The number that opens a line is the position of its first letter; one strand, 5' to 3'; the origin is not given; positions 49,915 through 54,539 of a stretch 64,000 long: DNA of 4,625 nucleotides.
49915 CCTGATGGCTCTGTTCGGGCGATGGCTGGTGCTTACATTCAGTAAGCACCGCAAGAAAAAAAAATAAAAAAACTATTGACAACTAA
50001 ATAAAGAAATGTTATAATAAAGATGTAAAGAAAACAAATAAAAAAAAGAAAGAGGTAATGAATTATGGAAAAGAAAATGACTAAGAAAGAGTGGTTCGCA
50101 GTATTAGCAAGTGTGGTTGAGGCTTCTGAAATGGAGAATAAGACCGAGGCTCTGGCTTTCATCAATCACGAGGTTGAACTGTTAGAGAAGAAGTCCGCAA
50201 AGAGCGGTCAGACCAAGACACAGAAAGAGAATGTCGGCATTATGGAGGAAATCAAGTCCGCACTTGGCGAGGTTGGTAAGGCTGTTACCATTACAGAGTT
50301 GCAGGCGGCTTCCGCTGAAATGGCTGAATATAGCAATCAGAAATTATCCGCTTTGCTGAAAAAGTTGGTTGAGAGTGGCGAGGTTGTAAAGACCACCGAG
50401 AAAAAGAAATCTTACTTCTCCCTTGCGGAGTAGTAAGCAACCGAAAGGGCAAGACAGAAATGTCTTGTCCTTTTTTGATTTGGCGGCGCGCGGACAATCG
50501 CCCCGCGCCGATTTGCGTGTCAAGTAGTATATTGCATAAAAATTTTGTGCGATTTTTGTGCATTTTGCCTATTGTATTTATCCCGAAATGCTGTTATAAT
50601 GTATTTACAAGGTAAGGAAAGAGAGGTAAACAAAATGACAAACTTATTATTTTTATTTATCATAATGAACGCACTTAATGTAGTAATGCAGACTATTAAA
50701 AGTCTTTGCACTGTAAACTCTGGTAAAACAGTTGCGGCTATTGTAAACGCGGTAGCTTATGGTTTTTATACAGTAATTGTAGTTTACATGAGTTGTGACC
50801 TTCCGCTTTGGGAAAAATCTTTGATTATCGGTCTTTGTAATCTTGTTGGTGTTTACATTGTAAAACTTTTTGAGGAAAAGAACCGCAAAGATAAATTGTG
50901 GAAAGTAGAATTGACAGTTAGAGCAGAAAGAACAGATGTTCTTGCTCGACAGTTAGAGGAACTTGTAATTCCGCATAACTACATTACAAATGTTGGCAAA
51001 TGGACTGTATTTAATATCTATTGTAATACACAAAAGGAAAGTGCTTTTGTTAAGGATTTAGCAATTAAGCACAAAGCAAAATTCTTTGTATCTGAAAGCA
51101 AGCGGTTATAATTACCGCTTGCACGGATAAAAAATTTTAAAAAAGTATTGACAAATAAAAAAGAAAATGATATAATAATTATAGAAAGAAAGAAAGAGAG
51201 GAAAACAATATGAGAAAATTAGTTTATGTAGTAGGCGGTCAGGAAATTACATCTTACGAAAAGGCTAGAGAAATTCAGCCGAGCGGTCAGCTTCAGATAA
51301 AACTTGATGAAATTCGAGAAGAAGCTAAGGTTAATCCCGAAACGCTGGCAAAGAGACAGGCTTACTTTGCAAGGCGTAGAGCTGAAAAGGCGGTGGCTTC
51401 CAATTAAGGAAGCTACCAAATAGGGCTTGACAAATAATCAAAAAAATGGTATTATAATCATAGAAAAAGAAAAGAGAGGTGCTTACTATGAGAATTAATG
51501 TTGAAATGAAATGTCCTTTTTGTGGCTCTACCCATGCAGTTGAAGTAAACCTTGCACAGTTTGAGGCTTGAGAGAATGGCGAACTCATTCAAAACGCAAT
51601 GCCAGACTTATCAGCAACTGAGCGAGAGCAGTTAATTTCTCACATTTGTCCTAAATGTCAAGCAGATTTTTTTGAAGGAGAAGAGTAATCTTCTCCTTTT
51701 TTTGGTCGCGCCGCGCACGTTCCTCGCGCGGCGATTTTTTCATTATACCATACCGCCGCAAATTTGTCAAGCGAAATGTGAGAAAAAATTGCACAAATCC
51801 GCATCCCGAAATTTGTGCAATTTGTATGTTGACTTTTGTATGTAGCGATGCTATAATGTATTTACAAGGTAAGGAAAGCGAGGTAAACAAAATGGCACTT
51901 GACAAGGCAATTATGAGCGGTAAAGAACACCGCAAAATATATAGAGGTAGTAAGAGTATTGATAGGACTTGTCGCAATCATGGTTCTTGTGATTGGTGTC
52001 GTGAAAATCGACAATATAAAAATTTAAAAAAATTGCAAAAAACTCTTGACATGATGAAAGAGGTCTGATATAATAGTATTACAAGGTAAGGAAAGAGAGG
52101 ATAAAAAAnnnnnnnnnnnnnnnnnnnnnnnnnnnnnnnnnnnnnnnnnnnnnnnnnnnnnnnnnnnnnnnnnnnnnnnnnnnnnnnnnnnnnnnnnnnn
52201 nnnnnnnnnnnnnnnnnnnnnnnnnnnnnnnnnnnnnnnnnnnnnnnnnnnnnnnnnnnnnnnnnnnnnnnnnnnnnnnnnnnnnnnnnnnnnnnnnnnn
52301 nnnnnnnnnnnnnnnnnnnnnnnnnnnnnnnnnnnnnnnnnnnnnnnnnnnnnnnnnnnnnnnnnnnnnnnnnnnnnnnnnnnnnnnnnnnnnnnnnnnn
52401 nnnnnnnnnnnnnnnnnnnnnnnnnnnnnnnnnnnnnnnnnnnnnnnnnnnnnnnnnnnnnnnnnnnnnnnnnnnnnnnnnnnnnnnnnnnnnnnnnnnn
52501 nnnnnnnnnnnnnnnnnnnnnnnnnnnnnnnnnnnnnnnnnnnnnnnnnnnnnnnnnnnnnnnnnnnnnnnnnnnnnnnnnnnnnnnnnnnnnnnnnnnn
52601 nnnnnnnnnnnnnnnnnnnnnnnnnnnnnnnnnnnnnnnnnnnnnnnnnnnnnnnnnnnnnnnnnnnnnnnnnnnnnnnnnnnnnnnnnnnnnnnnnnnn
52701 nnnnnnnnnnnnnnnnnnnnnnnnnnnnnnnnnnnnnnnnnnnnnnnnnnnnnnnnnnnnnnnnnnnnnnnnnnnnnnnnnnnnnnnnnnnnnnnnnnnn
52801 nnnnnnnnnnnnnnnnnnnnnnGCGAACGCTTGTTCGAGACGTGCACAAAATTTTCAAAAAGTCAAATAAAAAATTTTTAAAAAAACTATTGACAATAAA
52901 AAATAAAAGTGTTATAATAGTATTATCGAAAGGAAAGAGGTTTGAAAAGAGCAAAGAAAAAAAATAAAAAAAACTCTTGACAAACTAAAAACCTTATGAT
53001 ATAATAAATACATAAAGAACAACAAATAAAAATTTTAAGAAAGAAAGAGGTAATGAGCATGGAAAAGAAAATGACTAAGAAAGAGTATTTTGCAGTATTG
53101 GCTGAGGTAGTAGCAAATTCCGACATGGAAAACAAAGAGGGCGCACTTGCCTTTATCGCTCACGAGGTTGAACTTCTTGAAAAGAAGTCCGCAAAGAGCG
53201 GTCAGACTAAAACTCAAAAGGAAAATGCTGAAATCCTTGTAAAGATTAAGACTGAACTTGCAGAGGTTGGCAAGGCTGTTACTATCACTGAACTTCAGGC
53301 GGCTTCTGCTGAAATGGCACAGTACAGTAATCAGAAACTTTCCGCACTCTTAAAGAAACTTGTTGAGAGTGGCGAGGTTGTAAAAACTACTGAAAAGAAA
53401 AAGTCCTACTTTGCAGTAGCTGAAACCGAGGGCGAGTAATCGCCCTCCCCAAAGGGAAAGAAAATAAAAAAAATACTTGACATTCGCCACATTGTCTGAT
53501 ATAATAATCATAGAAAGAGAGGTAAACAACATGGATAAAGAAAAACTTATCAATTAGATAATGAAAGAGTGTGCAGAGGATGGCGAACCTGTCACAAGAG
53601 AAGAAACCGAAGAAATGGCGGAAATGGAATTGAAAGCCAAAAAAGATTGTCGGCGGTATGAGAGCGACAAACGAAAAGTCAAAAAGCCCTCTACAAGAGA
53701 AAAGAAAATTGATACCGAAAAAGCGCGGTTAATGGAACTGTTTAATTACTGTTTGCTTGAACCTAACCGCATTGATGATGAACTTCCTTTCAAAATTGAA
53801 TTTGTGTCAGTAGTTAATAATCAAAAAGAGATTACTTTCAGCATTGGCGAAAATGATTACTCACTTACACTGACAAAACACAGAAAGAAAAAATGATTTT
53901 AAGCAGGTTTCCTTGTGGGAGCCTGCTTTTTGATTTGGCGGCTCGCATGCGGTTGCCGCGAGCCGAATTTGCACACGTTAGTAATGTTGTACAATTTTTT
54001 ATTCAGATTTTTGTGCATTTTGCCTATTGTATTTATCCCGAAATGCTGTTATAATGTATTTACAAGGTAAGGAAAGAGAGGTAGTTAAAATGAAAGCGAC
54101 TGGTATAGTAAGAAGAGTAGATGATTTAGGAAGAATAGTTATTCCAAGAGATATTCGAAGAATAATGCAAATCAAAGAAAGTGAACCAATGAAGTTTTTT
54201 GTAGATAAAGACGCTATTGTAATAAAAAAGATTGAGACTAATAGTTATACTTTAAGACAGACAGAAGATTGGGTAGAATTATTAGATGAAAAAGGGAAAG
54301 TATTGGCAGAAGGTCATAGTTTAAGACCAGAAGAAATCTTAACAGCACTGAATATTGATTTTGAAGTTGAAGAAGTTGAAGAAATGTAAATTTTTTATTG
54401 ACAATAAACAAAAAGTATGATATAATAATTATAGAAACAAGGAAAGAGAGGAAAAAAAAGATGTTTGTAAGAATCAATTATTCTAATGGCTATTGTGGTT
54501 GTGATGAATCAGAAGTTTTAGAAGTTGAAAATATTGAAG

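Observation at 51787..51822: Palindromic operator-like site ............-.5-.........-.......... just upstream of early promoters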

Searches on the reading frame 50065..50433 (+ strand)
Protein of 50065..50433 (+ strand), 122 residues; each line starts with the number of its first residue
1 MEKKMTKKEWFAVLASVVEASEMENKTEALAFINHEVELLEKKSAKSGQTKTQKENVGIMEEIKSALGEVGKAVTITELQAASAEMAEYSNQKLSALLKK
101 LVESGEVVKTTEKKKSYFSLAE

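Call 16: search_protein_families(library=pfam, proteins=[window:50065-50433:+], max_evalue=0.01)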
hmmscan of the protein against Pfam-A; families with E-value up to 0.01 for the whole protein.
window:50065-50433:+ (122 aa): 1 family
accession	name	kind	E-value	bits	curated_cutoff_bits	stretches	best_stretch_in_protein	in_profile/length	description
PF19113.5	DUF5799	-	0.00019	22.3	26.2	1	18-99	51-135/148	Family of unknown function (DUF5799)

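Call 31: search_protein_families(library=phrogs, proteins=[window:50065-50433:+], max_evalue=0.001)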
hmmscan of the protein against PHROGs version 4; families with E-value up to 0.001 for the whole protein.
window:50065-50433:+ (122 aa): 2 families
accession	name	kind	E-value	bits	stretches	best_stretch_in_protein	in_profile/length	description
phrog_19455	-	unknown function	5.4e-07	30.9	1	3-111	7-118/138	-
phrog_30233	-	unknown function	0.00088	20.5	0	22-118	39-134/137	-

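Call 32: search_solved_structures(query=window:50065-50433:+, max_evalue=10)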
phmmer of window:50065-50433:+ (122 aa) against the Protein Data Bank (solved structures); distinct sequences matched with E-value up to 10: 3.
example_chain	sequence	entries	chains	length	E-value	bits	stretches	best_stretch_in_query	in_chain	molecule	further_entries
6txt_A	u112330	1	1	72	0.15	16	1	64-118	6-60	Competence pilin-like protein ComGC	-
5dzz_A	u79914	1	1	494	0.66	13.9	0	49-88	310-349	Desmoplakin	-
1lm7_A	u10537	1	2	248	1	13.3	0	44-88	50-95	subdomain of Desmoplakin Carboxy-Terminal domain (DPCT)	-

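Call 45: find_homologous_proteins(query=window:50065-50433:+, max_evalue=0.001)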
Query window:50065-50433:+ (122 aa): 1550 proteins with E <= 0.001 among 1592 candidates; the best 120 are listed.
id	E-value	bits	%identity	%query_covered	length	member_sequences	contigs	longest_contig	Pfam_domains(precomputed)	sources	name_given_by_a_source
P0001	3.0e-61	222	98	100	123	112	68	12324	-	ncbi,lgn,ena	-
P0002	7.8e-61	221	97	100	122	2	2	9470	-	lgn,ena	-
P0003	1.0e-60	220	97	100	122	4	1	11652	-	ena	-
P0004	1.4e-60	220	97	100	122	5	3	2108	-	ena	-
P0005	1.6e-60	219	97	100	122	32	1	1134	-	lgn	-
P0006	2.2e-60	219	96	100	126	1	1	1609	-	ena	-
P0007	2.3e-60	219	96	100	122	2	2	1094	-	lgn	-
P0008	2.8e-60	219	97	100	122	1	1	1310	-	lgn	-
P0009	3.1e-60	219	96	100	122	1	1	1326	-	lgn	-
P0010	3.5e-60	218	93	100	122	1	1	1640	-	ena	-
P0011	3.6e-60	218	96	100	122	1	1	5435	-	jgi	jgi:HSP90 family molecular chaperone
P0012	4.6e-60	218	95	100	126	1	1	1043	-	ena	-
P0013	5.8e-60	218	94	100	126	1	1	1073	-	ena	-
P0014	5.8e-60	218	94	100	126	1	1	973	-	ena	-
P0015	5.9e-60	218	96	100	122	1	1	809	-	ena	-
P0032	9.3e-58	211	93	100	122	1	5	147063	-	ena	-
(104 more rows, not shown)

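Call 48: find_encoding_contigs(protein=P0032, flank=10000, max_places=3)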
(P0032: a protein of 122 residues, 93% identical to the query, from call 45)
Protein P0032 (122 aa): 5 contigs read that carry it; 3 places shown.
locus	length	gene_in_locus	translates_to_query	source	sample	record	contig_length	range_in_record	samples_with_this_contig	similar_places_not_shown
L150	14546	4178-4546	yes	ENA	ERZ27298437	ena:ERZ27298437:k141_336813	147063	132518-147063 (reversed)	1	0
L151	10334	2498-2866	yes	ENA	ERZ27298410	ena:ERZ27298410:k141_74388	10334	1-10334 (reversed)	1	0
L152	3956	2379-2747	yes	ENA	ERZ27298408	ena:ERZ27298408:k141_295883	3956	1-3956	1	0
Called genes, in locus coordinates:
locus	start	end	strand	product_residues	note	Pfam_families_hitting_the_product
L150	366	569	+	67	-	-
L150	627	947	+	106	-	-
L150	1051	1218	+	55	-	-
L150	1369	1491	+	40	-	-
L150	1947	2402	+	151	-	-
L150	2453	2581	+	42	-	-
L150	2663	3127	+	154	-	-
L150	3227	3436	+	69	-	-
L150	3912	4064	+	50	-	-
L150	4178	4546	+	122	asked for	-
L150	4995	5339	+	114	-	-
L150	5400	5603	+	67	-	-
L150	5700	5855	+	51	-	-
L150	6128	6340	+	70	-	-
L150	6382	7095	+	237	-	-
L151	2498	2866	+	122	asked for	-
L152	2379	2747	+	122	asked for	-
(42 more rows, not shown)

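Call 55: predict_structure(alignment_id=A1)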
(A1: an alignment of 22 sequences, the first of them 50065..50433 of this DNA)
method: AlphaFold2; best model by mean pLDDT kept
length: 122 residues; sequences in the alignment: 22
mean_pLDDT: 84.5   pTM: 0.56
mean pLDDT of the five models: 84.5, 83.7, 82.6, 80.4, 72.1
residues with pLDDT >= 90: 46; 70-90: 63; 50-70: 10; < 50: 3
segments of 3 or more residues with pLDDT < 50: none
pLDDT, mean of each block of 10 residues (from residue 1): 69 87 86 86 62 81 92 92 90 92 90 90 79
secondary structure, 60 per line:
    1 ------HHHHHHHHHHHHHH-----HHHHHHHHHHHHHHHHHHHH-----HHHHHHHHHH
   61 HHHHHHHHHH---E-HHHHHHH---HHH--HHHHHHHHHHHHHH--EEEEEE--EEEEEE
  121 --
elements in order: H7-20 H26-45 H51-70 H76-82 H91-104 E107-112 E115-120

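Call 59: fold_search(model_id=the predicted structure, library=pdb)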
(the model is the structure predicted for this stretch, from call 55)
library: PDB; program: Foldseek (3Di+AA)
matches with E <= 10: 1028; with E <= 0.001: 0
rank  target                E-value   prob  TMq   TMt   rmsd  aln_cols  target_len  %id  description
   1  8j3g                  9.5e-03  1.00  0.41  0.17   3.5        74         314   19  Crystal structure of apo (S)-norcoclaurine 6-O-methyltransferase from Coptis chinensis (released 2024-10-23)
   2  2hr3_D                1.3e-02  1.00  0.43  0.38  13.9        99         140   22  Crystal structure of putative transcriptional regulator protein from Pseudomonas aeruginosa PA01 at 2.4 A resolution (released 2006-09-19)
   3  6o8m                  1.5e-02  1.00  0.38  0.47   6.2        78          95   18  Crystal Structure of C9S apo Sulfide-responsive transcriptional repressor (SqrR) from Rhodobacter capsulated bound to di (released 2020-04-01)
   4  1r1u_C                1.9e-02  1.00  0.43  0.53   7.3        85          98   15  Crystal structure of the metal-sensing transcriptional repressor CzrA from Staphylococcus aureus in the apo-form (released 2004-05-18)
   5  2hr3_C                1.9e-02  1.00  0.42  0.37  13.8        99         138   22  Crystal structure of putative transcriptional regulator protein from Pseudomonas aeruginosa PA01 at 2.4 A resolution (released 2006-09-19)
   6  2l01_MODEL_1_A        2.3e-02  1.00  0.47  0.70   2.2        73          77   15  Solution NMR Structure of protein BVU3908 from Bacteroides vulgatus, Northeast Structural Genomics Consortium  (released 2010-08-25)
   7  22oz_D                2.3e-02  0.95  0.39  0.30  13.8       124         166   18  Structural insights into HpaR-mediated recognition of hrpX and hrpG in Xanthomonas campestris pv. campestris (released 2026-03-11)
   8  3df8                  2.5e-02  1.00  0.44  0.49   1.8        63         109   22  The crystal structure of a possible HxlR family transcriptional factor from Thermoplasma volcanium GSS1 (released 2008-08-05)
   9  6cda                  2.5e-02  1.00  0.43  0.54   6.8        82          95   16  Crystal structure of L34A CzrA in the Zn(II)bound state (released 2018-07-11)
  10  6o8n_A                2.5e-02  1.00  0.39  0.49   6.5        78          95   18  Crystal Structure of C9S tetrasulfide state of Sulfide-responsive transcriptional repressor (SqrR) from Rhodobacter ca (released 2020-04-01)
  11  4evi_A                2.5e-02  0.99  0.42  0.17   5.0        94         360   20  Crystal Structure Analysis of Coniferyl Alcohol 9-O-Methyltransferase from Linum Nodiflorum in Complex with Coniferyl  (released 2013-05-01)
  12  1tbx_B                2.7e-02  1.00  0.41  0.53   2.7        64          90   22  Crystal structure of SSV1 F-93 (released 2004-07-13)
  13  5icg                  2.7e-02  1.00  0.40  0.17   3.9        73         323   18  Crystal structure of apo (S)-norcoclaurine 6-O-methyltransferase (released 2016-06-08)
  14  3pqk_A                2.7e-02  0.99  0.38  0.46   6.4        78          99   19  Crystal Structure of the transcriptional repressor BigR from Xylella fastidiosa (released 2011-06-01)
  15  7ne9_AAA              2.8e-02  1.00  0.46  0.47   1.9        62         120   14  A single sensor controls large variations in zinc quotas in a marine cyanobacterium (released 2022-03-02)
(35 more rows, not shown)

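Call 77: search_protein_families(library=ncbifam, proteins=[window:50065-50433:+], max_evalue=0.01)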
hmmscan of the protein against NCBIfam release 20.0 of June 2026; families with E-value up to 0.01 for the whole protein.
window:50065-50433:+ (122 aa): 0 families

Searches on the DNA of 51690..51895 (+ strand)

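Call 33: search_dna_similar(query=window:51690-51895:+, collection=phages, mode=distant, max_evalue=0.01, max_rows=30)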
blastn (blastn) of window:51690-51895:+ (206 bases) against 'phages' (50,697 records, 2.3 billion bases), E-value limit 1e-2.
Records with a match: 3; places in all: 3; records where one place covers at least 80% of the query: 0.
Best place of each record, by identity: 80-90% 2; 60-80% 1.
By first word of the organism name: Enterococcus 2; Phage 1.
By host as written in the record: Enterococcus faecalis 2; - 1.
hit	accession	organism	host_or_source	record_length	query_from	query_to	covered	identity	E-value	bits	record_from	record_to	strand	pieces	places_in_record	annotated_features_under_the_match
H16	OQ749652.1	Phage Phass-1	human gut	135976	72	131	29%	78.3%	4e-4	51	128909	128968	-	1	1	none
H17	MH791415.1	Enterococcus phage EfsWh-1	Enterococcus faecalis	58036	159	205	23%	85.7%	1e-4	52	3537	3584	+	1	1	none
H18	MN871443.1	Enterococcus phage EfsWh_1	Enterococcus faecalis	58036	159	205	23%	85.7%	1e-4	52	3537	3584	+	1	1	record has no annotation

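Call 34: get_annotated_region(hit=H16, flank=6000)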
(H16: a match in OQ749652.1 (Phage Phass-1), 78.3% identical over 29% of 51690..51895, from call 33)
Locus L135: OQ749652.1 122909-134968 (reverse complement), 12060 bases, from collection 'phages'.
description: Phage Phass-1, complete genome.
organism: Phage Phass-1 (NCBI taxid 3043662)
taxonomy: Viruses; Duplodnaviria; Heunggongvirae; Uroviricota; Caudoviricetes; Caudoviricetes code 15 clade
host: -; source: human gut; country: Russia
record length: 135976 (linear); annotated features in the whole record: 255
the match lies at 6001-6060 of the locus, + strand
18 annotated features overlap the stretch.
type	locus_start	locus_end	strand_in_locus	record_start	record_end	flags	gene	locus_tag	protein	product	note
CDS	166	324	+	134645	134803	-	-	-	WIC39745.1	hypothetical protein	-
CDS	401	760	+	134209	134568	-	-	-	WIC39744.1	hypothetical protein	-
CDS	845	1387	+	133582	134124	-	-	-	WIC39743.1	hypothetical protein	-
CDS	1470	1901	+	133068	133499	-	-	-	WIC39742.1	hypothetical protein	-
CDS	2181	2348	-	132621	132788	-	-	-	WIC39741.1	hypothetical protein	-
CDS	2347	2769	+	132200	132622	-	-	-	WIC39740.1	hypothetical protein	-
CDS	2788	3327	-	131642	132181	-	-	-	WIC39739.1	hypothetical protein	-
CDS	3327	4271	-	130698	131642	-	-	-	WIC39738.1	hypothetical protein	-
CDS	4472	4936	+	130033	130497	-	-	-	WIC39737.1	hypothetical protein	-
CDS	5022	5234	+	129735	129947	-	-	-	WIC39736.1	hypothetical protein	-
CDS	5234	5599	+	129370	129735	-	-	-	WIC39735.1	hypothetical protein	-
CDS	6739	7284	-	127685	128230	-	-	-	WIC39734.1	hypothetical protein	-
CDS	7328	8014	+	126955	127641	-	-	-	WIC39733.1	hypothetical protein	-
CDS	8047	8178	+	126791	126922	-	-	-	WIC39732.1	hypothetical protein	-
CDS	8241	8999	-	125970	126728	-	-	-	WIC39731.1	hypothetical protein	-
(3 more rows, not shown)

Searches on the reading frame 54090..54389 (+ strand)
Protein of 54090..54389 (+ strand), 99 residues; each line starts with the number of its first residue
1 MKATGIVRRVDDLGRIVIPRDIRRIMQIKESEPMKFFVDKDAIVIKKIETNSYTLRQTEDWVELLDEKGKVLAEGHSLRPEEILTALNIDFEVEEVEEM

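Call 16: search_protein_families(library=pfam, proteins=[window:54090-54389:+], max_evalue=0.01)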
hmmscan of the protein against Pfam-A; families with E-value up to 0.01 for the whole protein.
window:54090-54389:+ (99 aa): 1 family
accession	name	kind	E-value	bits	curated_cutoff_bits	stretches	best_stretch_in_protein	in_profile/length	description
PF04014.23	MazE_antitoxin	-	4.1e-09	36.7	24.7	1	7-50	1-45/48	Antidote-toxin recognition MazE, bacterial antitoxin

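Call 31: search_protein_families(library=phrogs, proteins=[window:54090-54389:+], max_evalue=0.001)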
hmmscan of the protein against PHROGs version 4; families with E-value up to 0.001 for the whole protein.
window:54090-54389:+ (99 aa): 2 families
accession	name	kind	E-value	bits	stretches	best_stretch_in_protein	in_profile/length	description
phrog_4681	-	moron, auxiliary metabolic gene and host takeover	9.3e-20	71.4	1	1-59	1-59/87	antitoxin from a toxin-antitoxin system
phrog_36746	-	moron, auxiliary metabolic gene and host takeover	2.5e-09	38.6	1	1-60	1-60/93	antitoxin from a toxin-antitoxin system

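Call 77: search_protein_families(library=ncbifam, proteins=[window:54090-54389:+], max_evalue=0.01)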
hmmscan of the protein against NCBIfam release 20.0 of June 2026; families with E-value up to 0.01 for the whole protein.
window:54090-54389:+ (99 aa): 5 families
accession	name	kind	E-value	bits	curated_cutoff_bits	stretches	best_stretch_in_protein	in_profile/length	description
TIGR02851.1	spore_V_T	equivalog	7.1e-17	61.8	235.9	1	2-47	1-46/180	stage V sporulation protein T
TIGR01439.1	lp_hng_hel_AbrB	domain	2.9e-07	30.1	28.3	1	8-48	2-43/44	transcriptional regulator, AbrB family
NF006352.0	PRK08577.1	equivalog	0.0011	19.1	140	1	2-74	2-72/136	hypothetical protein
NF040962.1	near_HgcAB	equivalog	0.0033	17.2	70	1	9-32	9-32/70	HgcAB-associated protein HgcC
NF001476.0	PRK00326.2-2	equivalog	0.007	16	162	1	9-68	95-151/163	division/cell wall cluster transcriptional repressor MraZ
